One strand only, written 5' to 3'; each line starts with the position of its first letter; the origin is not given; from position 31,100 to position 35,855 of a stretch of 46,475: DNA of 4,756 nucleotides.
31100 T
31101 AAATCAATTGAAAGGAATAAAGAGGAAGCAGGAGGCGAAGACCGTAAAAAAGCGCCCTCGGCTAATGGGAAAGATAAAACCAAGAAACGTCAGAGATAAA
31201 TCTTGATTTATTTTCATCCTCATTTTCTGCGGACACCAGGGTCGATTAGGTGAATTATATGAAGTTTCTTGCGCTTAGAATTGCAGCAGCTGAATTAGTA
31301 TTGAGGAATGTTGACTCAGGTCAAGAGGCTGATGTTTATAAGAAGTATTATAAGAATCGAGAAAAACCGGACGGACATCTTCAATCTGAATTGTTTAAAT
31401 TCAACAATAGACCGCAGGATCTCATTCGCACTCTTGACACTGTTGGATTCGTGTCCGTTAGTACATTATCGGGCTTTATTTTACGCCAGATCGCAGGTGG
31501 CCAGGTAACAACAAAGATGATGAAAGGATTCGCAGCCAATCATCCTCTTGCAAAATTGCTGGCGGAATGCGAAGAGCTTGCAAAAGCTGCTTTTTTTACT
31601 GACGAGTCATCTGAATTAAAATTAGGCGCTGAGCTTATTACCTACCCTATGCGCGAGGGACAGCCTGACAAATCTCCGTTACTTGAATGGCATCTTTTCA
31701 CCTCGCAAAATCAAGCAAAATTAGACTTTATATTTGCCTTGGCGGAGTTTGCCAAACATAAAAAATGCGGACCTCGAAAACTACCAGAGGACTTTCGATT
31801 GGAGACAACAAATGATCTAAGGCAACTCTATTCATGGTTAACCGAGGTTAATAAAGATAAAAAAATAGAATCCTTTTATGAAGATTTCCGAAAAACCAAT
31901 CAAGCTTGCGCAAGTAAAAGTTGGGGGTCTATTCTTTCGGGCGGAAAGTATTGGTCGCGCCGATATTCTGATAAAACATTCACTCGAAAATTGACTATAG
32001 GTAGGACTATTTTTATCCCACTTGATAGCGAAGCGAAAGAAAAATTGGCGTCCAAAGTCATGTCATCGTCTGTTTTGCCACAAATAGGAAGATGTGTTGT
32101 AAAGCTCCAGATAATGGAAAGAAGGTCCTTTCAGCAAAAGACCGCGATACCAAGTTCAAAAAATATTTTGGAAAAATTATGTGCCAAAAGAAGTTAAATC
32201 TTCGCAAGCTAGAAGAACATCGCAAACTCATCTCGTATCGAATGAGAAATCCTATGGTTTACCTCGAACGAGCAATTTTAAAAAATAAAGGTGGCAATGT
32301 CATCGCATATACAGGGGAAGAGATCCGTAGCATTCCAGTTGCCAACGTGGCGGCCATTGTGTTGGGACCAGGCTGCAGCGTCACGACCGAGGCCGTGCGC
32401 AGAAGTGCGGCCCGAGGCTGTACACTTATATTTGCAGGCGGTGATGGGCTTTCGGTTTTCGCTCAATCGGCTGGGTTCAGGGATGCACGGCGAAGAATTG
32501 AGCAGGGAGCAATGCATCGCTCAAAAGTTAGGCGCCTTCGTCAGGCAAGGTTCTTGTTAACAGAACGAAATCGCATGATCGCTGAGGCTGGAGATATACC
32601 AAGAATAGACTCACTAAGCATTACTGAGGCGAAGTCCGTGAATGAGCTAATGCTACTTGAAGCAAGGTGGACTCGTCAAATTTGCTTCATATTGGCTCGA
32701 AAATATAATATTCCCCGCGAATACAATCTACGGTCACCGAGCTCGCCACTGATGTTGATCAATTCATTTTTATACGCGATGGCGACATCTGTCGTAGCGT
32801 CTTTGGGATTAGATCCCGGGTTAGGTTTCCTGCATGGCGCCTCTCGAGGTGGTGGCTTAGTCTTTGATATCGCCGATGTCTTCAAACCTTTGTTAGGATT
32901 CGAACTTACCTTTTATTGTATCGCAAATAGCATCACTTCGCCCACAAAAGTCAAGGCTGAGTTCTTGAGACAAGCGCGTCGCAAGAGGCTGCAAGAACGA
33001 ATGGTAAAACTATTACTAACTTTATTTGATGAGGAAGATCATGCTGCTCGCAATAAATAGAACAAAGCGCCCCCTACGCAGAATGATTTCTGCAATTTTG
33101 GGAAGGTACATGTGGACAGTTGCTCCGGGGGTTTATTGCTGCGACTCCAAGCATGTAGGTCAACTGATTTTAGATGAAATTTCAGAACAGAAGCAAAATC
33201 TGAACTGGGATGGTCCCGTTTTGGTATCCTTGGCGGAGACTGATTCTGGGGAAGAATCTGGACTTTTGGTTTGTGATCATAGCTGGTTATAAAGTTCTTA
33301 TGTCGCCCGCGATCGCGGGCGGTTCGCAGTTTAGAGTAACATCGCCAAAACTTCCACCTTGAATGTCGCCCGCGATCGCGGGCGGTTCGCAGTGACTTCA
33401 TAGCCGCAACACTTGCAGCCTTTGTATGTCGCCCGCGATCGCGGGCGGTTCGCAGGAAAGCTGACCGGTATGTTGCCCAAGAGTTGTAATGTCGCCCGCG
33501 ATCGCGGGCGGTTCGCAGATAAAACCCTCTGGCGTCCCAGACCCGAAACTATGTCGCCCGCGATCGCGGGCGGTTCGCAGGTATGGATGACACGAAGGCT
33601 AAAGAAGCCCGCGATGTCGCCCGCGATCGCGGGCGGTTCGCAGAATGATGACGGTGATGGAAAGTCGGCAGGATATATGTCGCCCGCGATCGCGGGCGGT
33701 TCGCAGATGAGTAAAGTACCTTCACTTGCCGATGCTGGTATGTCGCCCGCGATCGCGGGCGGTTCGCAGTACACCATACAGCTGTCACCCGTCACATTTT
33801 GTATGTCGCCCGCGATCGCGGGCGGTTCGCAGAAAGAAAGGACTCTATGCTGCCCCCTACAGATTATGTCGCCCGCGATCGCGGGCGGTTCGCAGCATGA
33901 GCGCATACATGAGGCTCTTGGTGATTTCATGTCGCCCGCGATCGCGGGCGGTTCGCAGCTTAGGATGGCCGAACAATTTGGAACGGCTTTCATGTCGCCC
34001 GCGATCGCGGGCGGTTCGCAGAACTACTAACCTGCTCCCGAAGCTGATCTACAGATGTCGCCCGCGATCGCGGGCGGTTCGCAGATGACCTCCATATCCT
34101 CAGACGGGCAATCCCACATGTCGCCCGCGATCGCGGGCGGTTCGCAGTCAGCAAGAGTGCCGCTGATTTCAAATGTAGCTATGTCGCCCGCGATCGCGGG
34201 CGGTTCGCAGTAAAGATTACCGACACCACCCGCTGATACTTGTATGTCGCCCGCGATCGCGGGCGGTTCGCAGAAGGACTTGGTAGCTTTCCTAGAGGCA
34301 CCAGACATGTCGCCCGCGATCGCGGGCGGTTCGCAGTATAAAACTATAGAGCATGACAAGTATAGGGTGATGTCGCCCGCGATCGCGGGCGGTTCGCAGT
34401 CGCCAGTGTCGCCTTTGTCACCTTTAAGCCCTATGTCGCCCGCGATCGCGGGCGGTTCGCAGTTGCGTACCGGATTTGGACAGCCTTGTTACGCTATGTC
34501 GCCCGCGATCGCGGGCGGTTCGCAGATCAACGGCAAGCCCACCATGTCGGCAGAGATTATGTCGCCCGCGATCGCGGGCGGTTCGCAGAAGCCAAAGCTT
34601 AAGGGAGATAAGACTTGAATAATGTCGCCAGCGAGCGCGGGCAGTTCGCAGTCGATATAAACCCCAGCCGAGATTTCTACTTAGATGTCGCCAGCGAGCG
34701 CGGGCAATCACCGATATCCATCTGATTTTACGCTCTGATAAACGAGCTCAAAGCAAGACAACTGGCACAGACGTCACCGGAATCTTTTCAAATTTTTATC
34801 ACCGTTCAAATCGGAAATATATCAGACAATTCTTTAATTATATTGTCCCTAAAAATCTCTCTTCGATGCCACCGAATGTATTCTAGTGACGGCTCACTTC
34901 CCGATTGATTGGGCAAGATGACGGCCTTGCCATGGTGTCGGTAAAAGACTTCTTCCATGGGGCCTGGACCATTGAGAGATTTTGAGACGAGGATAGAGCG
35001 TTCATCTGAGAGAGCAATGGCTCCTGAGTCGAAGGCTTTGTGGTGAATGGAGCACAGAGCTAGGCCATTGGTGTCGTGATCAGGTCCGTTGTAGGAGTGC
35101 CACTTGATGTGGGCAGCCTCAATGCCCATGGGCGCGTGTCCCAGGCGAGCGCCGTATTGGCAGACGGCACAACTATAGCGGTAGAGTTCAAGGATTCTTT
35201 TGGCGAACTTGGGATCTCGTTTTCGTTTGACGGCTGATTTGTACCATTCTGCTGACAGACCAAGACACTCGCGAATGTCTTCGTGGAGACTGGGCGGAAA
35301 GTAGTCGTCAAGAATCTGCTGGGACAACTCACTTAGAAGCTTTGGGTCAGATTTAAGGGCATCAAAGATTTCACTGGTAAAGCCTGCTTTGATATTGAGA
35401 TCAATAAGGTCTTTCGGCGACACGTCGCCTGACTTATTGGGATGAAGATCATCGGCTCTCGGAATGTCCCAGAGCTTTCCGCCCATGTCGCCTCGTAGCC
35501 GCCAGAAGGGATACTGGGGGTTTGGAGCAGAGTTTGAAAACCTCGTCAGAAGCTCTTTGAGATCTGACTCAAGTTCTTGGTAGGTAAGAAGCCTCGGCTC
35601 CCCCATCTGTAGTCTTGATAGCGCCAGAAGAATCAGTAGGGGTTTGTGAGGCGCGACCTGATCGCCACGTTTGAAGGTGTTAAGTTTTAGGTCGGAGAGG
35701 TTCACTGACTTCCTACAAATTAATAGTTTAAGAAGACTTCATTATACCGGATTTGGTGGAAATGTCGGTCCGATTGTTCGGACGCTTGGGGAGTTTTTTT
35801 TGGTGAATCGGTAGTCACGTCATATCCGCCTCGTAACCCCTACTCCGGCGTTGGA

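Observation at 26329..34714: Minimal I-E-like CRISPR-Cas: Cas6e + Cas3 + only two effector genes, no Cas8e or Cas11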

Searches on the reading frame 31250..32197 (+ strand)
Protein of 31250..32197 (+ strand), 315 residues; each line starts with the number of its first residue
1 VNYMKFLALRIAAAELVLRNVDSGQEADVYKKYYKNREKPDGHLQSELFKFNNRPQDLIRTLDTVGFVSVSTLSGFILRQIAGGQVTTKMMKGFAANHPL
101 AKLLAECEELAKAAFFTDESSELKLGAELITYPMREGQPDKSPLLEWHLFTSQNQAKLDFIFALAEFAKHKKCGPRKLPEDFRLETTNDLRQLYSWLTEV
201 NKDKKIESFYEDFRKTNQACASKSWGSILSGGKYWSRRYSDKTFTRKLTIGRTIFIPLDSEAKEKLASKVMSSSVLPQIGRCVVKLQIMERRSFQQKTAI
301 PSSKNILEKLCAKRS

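Call 4: search_protein_families(library=ncbifam, proteins=[window:31250-32197:+], max_evalue=0.1)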
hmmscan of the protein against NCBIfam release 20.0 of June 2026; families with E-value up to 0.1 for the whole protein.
window:31250-32197:+ (315 aa): 0 families

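Call 5: search_protein_families(library=pfam, proteins=[window:31250-32197:+], max_evalue=0.1)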
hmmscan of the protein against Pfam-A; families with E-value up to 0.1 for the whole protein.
window:31250-32197:+ (315 aa): 0 families

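Call 6: search_protein_families(library=padloc, proteins=[window:31250-32197:+], max_evalue=0.1)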
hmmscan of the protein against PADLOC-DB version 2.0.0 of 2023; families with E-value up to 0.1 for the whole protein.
window:31250-32197:+ (315 aa): 0 families

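Call 11: search_solved_structures(query=window:31250-32197:+, max_evalue=10, show_alignments=2)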
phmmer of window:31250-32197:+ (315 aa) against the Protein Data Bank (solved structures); distinct sequences matched with E-value up to 10: 3.
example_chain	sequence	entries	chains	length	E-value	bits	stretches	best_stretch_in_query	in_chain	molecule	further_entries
8dky_A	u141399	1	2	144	1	12.1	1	239-291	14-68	ABC transporter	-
6o14_A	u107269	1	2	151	1.2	11.9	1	239-291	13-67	ABC transporter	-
2anu_A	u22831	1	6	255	1.5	11.5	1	131-218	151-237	hypothetical protein TM0559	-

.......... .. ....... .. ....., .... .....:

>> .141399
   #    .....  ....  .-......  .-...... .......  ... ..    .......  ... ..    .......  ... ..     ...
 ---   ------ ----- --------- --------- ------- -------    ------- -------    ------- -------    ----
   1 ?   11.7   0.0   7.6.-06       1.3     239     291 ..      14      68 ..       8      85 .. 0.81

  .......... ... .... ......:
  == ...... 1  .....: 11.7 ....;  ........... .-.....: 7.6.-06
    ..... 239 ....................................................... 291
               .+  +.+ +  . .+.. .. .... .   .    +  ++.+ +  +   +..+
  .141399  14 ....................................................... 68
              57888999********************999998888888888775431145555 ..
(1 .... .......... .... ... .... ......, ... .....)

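Call 14: find_homologous_proteins(query=window:31250-32197:+, max_evalue=0.001)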
Query window:31250-32197:+ (315 aa): 1 proteins with E <= 0.001 among 2104 candidates.
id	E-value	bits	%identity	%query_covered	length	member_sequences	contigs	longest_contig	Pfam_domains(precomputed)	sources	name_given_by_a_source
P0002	3.9e-204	695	100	99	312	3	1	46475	-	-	-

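Call 28: search_protein_representatives(protein=window:31250-32197:+)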
Query: 315 residues. Proteins with E-value up to 0.001 (for the whole library): 1; up to 1e-10: 1; up to 1e-30: 1. The best 1 are listed.
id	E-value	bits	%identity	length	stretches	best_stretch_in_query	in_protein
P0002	1.2e-204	694.6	100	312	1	4-315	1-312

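Call 47: predict_structure(protein=P0002)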
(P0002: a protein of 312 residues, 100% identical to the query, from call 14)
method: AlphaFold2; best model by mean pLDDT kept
length: 312 residues; sequences in the alignment: 1
mean_pLDDT: 35.2   pTM: 0.29
mean pLDDT of the five models: 35.2, 34.1, 33.9, 31.6, 30.7
residues with pLDDT >= 90: 0; 70-90: 0; 50-70: 41; < 50: 271
segments of 3 or more residues with pLDDT < 50: 1-158, 182-185, 213-312
pLDDT, mean of each block of 10 residues (from residue 1): 32 33 32 30 29 33 34 39 35 40 39 30 30 28 29 44 56 57 48 56 54 40 28 26 24 30 31 27 24 25 31 27
secondary structure, 60 per line:
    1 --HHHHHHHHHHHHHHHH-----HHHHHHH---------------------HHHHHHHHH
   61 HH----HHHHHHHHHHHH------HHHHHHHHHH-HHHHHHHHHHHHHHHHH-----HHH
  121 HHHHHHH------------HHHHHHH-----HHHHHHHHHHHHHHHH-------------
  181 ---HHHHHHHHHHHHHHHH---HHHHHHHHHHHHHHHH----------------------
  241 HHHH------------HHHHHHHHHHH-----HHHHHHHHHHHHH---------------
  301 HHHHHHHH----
elements in order: H3-18 H24-30 H52-62 H67-78 H85-94 H96-112 H118-127 H140-146 H152-167 H184-199 H203-218 H241-244 H257-267 H273-285 H301-308

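Call 87: search_protein_families(library=padloc, proteins=[window:31259-32197:+], max_evalue=10)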
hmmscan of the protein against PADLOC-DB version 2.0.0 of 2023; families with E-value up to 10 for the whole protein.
window:31259-32197:+ (312 aa): 0 families

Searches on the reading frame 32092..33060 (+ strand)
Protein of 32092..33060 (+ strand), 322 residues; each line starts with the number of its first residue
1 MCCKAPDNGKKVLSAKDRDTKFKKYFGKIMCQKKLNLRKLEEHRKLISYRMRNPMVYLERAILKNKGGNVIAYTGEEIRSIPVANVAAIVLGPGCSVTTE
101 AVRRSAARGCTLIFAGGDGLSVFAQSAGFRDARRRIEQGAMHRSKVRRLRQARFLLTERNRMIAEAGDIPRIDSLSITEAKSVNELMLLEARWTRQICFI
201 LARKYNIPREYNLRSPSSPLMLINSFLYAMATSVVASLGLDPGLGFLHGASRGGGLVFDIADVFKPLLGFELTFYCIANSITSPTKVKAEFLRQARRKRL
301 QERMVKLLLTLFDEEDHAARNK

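Call 4: search_protein_families(library=ncbifam, proteins=[window:32092-33060:+], max_evalue=0.1)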
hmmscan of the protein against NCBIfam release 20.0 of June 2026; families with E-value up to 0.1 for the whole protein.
window:32092-33060:+ (322 aa): 8 families
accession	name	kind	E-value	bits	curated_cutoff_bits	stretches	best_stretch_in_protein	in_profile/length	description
TIGR03638.1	cas1_ECOLI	exception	7.6e-34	117.2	215.6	1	49-312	7-268/269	type I-E CRISPR-associated endonuclease Cas1e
TIGR00287.1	cas1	equivalog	1.3e-27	96.8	71.7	1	55-290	2-267/327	CRISPR-associated endonuclease Cas1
TIGR03637.1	cas1_YPEST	exception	1e-21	77.6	150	2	135-280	129-275/307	type I-F CRISPR-associated endonuclease Cas1f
TIGR04093.1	cas1_CYANO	exception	1.5e-11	43.8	385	1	67-315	17-290/334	type I-D CRISPR-associated endonuclease Cas1d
TIGR03641.1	cas1_HMARI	exception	2.2e-11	43.7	304.1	1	122-314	72-279/324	type I-B CRISPR-associated endonuclease Cas1b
NF049935.1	cas4g_cas1g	exception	3.2e-11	42.4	560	2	212-313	398-500/546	CRISPR-associated endonuclease Cas4g/Cas1g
TIGR03640.1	cas1_DVULG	exception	5.7e-07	29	385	1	212-276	192-261/340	type I-C CRISPR-associated endonuclease Cas1c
TIGR03983.1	cas1_MYXAN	equivalog_domain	2.4e-06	26.8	358.05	2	211-265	197-256/347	type I-MYXAN CRISPR-associated endonuclease Cas1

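Call 5: search_protein_families(library=pfam, proteins=[window:32092-33060:+], max_evalue=0.1)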
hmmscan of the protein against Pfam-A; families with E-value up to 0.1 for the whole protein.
window:32092-33060:+ (322 aa): 1 family
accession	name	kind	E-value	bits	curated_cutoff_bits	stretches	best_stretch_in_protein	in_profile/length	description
PF01867.21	Cas_Cas1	-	3.7e-19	69.4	22.3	1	59-313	6-282/283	CRISPR associated protein Cas1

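Call 6: search_protein_families(library=padloc, proteins=[window:32092-33060:+], max_evalue=0.1)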
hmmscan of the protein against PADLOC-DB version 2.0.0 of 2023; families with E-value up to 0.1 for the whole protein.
window:32092-33060:+ (322 aa): 29 families (the best 25 are shown)
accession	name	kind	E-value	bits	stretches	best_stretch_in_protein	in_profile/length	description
PDLC01744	Cas1e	-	4.7e-35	119.2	1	40-312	13-280/306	-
PDLC00924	Cas1e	-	2e-34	117.2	1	49-312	7-268/269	"CRISPR-associated endonuclease Cas1, subtype I-E/ECOLI"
PDLC01332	Cas1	-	3.8e-34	116.3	1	52-312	4-261/261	"CAS-I,CAS-II,CAS-III,CAS-IV,CAS-V,CAS-VI; acquisition_1"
PDLC00927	Cas1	-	3.4e-28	96.8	1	55-290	2-267/327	CRISPR-associated endonuclease Cas1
PDLC01449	Cas1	-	2.2e-25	87.5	1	53-314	2-249/285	"CAS-I,CAS-II,CAS-III,CAS-IV,CAS-V,CAS-VI; acquisition_1"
PDLC01249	Cas1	-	4.1e-25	86.8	1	55-283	1-242/246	"CAS-I,CAS-II,CAS-III,CAS-IV,CAS-V,CAS-VI; acquisition_1"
PDLC01331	Cas1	-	1.5e-22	78.6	1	52-280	6-262/294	"CAS-I,CAS-II,CAS-III,CAS-IV,CAS-V,CAS-VI; acquisition_1"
PDLC00925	Cas1f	-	2.8e-22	77.6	2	135-280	129-275/307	"CRISPR-associated endonuclease Cas1, subtype I-F/YPEST"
PDLC01248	Cas1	-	3.9e-22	77.1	1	61-304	10-259/289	"CAS-I,CAS-II,CAS-III,CAS-IV,CAS-V,CAS-VI; acquisition_1"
PDLC02026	Cas1fv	-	1.2e-21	75.3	2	144-293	143-289/314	-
PDLC01745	Cas1e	-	2.8e-20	70.6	1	47-305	13-276/288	-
PDLC01608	Cas1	-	9.2e-20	69.3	1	59-313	6-275/276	"CAS-I,CAS-II,CAS-III,CAS-IV,CAS-V,CAS-VI; acquisition_1"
PDLC00928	Cas1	-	3.4e-18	63.7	1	59-307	6-283/315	Cas1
PDLC01335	Cas1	-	7.3e-12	43.3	1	62-314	9-273/315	"CAS-I,CAS-II,CAS-III,CAS-IV,CAS-V,CAS-VI; acquisition_1"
PDLC02025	Cas1d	-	1e-11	42.9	1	59-315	9-273/316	-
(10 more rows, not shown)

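Call 67: search_solved_structures(query=window:32179-33060:+, max_evalue=0.001)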
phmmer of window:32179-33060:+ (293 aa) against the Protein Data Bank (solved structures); distinct sequences matched with E-value up to 0.001: 21.
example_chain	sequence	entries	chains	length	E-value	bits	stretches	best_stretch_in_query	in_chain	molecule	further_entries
6kdv_B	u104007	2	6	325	9.6e-22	81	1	17-283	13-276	CRISPR-associated endonuclease Cas1 2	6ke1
8fyc_B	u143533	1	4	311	5e-17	65.5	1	21-283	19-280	Cas1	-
8fy9_B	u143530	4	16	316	5.3e-17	65.4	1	21-283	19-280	Cas1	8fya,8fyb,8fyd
4w8k_A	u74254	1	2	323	1.8e-16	63.7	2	146-256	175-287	Cas1 protein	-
8k21_D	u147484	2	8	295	2.1e-16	63.5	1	146-254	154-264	Cas1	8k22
8k25_D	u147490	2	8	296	2.1e-16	63.5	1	146-254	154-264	Cas1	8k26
8k23_D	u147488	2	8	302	2.2e-16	63.4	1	146-256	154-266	Cas1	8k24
5fcl_A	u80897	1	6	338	6.8e-16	61.8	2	107-245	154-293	CRISPR-associated endonuclease Cas1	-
3god_A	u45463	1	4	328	2.3e-15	60.1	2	149-241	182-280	Cas1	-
9p11_F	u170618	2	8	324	2.3e-15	60.1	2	149-241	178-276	CRISPR-associated endonuclease Cas1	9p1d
8flj_A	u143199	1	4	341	2.7e-15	59.9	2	149-241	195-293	CRISPR-associated endonuclease Cas1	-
8hi1_A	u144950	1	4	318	6.1e-15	58.7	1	15-287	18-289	CRISPR-associated endonuclease Cas1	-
5dlj_D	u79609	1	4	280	1.7e-09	40.8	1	26-236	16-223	CRISPR-associated endonuclease Cas1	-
3nkd_A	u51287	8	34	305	2.3e-09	40.4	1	26-236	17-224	CRISPR-associated protein Cas1 | CRISPR-associated endonuclease Cas1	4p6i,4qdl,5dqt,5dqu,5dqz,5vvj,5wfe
5ds4_A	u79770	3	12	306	2.3e-09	40.4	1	26-236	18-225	CRISPR-associated endonuclease Cas1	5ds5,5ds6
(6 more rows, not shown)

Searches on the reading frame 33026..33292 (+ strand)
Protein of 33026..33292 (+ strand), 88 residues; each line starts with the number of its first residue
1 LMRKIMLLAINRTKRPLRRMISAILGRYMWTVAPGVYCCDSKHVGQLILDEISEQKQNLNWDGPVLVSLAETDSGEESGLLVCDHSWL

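Call 4: search_protein_families(library=ncbifam, proteins=[window:33026-33292:+], max_evalue=0.1)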
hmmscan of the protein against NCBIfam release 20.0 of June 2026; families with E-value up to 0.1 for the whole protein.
window:33026-33292:+ (88 aa): 1 family
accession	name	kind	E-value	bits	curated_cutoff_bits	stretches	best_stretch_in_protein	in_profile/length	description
TIGR03136.1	malonate_biotin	equivalog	0.082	12.2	596.9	1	6-57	32-83/399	Na+-transporting malonate decarboxylase, carboxybiotin decarboxylase subunit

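Call 5: search_protein_families(library=pfam, proteins=[window:33026-33292:+], max_evalue=0.1)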
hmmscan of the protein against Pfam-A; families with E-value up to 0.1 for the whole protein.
window:33026-33292:+ (88 aa): 0 families

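Call 6: search_protein_families(library=padloc, proteins=[window:33026-33292:+], max_evalue=0.1)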
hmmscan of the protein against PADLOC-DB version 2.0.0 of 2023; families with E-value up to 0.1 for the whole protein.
window:33026-33292:+ (88 aa): 0 families

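Call 65: search_solved_structures(query=window:33041-33292:+, max_evalue=10, show_alignments=2)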
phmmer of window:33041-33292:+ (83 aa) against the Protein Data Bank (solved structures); distinct sequences matched with E-value up to 10: 0.

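Call 87: search_protein_families(library=padloc, proteins=[window:33041-33292:+], max_evalue=10)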
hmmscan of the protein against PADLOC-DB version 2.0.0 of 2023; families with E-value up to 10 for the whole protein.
window:33041-33292:+ (83 aa): 0 families

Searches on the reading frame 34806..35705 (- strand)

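Call 23: search_protein_families(library=pfam, proteins=[window:34806-35705:-], max_evalue=0.001)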
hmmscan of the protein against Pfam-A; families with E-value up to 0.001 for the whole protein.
window:34806-35705:- (299 aa): 1 family
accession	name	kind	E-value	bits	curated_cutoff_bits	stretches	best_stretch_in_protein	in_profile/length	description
PF13391.12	HNH_2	-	9.7e-11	41.8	21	1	179-232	1-65/66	HNH endonuclease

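Call 92: search_protein_families(library=padloc, proteins=[window:34806-35705:-], max_evalue=0.001)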
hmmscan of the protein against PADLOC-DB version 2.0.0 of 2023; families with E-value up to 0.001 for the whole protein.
window:34806-35705:- (299 aa): 2 families
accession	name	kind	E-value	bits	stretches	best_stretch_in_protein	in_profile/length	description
PDLC04132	HNH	-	2.5e-17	60.9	1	114-292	103-279/286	-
PDLC03546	HNH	-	7.9e-09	32.9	1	160-286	155-278/282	Type II restriction enzyme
